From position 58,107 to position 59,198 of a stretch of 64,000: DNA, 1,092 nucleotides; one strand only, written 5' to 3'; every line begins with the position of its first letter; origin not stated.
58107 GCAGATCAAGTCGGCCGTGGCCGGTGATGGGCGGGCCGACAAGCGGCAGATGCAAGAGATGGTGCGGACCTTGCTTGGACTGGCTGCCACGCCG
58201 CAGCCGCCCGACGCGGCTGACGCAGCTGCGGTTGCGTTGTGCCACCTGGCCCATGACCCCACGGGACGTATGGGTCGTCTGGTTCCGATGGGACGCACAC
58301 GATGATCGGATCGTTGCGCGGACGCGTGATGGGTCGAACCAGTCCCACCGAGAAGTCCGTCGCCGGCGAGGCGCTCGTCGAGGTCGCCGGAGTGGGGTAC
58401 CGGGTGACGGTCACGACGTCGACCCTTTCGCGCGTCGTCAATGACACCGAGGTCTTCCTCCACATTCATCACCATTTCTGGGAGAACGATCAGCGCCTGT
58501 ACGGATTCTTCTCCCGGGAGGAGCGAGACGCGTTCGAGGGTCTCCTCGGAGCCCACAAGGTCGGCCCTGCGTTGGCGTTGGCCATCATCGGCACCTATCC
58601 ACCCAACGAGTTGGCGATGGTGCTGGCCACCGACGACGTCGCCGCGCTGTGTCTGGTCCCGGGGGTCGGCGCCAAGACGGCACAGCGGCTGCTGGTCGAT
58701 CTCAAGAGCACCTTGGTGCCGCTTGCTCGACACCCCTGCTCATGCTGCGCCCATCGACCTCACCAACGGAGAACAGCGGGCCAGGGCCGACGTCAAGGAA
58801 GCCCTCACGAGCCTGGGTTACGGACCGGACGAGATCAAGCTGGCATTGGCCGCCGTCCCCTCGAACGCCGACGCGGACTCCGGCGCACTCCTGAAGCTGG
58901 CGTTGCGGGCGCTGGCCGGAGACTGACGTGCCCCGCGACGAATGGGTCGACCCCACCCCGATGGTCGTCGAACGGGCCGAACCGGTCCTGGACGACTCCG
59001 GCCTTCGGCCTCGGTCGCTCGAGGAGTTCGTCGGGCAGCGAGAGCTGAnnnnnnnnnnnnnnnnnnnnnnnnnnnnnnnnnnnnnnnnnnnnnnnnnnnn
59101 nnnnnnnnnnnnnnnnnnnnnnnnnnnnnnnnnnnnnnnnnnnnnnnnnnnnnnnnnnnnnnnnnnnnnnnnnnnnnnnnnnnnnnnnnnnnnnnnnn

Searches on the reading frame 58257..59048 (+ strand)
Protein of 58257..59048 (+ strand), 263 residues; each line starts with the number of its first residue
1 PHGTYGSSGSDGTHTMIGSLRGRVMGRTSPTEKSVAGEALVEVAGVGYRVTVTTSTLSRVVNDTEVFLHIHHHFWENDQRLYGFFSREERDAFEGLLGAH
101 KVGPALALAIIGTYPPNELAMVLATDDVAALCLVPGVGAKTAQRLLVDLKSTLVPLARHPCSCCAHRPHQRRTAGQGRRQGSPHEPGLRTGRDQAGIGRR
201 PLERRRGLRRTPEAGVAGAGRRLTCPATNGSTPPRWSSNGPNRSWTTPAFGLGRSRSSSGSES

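Call 70: search_protein_families(library=pfam, proteins=[window:58257-59048:+], max_evalue=0.001)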
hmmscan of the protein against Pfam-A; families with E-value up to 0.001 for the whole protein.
window:58257-59048:+ (263 aa): 3 families
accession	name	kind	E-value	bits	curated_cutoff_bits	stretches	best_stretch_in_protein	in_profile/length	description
PF01330.27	RuvA_N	-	1.3e-13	51.2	23.6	1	16-83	1-61/61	RuvA N terminal domain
PF14520.12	HHH_5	-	4.1e-11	43.6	27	1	93-150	1-56/57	Helix-hairpin-helix domain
PF21176.3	RecR_HhH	-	0.0006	20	27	0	129-146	6-23/45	RecR, helix-hairpin-helix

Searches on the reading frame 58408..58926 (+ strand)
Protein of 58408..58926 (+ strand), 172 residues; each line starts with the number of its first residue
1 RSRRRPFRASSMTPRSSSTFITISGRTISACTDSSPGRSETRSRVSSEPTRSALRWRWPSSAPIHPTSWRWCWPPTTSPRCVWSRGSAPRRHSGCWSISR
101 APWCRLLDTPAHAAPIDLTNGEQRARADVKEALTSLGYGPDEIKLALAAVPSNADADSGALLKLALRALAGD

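Call 70: search_protein_families(library=pfam, proteins=[window:58408-58926:+], max_evalue=0.001)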
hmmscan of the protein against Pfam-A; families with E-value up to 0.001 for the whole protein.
window:58408-58926:+ (172 aa): 1 family
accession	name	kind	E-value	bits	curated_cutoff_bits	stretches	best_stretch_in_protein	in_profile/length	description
PF07499.19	RuvA_C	-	1.9e-08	35.1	24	1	125-169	2-46/47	RuvA, C-terminal domain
